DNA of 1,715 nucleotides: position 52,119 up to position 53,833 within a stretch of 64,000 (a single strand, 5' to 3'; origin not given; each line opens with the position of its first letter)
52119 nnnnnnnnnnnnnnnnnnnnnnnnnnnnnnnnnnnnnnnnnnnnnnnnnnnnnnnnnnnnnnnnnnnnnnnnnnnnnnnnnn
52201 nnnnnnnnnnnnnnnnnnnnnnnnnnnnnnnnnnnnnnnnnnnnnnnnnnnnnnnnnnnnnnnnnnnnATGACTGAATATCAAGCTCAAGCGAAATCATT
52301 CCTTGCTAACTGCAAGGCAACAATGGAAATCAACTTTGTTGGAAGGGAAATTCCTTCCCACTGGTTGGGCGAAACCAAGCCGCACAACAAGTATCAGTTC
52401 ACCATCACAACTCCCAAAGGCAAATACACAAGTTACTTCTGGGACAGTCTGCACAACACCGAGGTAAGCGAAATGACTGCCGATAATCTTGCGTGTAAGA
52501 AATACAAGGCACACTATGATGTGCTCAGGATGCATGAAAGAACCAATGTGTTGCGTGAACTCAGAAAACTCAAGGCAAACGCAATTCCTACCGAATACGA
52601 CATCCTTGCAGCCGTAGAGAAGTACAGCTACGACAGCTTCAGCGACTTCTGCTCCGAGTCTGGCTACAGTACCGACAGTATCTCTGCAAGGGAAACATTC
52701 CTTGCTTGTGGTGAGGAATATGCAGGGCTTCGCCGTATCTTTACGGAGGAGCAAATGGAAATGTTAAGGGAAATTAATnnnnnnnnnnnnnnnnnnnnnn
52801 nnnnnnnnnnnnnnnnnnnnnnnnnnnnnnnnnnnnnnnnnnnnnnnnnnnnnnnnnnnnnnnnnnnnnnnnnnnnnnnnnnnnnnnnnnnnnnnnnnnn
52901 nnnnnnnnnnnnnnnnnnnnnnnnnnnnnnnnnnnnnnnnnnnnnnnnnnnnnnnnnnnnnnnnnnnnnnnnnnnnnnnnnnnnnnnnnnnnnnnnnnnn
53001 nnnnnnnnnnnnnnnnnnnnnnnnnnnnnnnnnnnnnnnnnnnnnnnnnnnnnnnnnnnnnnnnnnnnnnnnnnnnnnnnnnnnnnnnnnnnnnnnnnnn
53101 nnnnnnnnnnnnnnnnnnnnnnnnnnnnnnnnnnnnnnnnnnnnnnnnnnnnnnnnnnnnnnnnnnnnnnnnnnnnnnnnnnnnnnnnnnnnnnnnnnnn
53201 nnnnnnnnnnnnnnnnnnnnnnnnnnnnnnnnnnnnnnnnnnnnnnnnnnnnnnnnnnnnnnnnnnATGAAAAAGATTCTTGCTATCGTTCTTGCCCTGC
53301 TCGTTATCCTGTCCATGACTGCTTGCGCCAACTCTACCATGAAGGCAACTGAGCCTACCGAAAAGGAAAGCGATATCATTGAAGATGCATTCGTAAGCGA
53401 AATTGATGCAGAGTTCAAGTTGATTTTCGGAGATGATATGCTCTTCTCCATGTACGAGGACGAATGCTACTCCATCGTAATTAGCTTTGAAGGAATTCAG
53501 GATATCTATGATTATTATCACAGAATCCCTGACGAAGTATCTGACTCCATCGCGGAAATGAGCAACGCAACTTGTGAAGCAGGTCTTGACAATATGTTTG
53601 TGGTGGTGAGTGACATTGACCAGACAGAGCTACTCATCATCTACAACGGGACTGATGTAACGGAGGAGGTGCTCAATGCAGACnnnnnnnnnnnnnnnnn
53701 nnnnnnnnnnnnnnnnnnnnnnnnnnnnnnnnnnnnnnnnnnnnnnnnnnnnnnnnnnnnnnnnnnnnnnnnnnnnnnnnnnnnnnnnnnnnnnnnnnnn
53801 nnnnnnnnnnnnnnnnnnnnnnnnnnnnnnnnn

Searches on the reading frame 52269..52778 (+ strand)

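Call 70: search_protein_families(library=phrogs, proteins=[window:52269-52778:+], max_evalue=0.001)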
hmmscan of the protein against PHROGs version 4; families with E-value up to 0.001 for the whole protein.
window:52269-52778:+ (170 aa): 1 family
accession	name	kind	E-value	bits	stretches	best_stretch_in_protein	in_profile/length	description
phrog_4273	-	unknown function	1e-13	52.5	1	3-169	10-146/150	-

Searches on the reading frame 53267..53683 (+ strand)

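Call 70: search_protein_families(library=phrogs, proteins=[window:53267-53683:+], max_evalue=0.001)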
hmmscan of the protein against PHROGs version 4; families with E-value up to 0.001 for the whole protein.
window:53267-53683:+ (139 aa): 3 families
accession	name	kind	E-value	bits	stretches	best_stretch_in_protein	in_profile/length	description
phrog_542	-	unknown function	9.9e-05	23.9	1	1-31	1-32/97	-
phrog_3727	-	unknown function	0.0006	20.7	0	1-35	1-35/209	-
phrog_8801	-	unknown function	0.00067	21.2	0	1-51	1-53/94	-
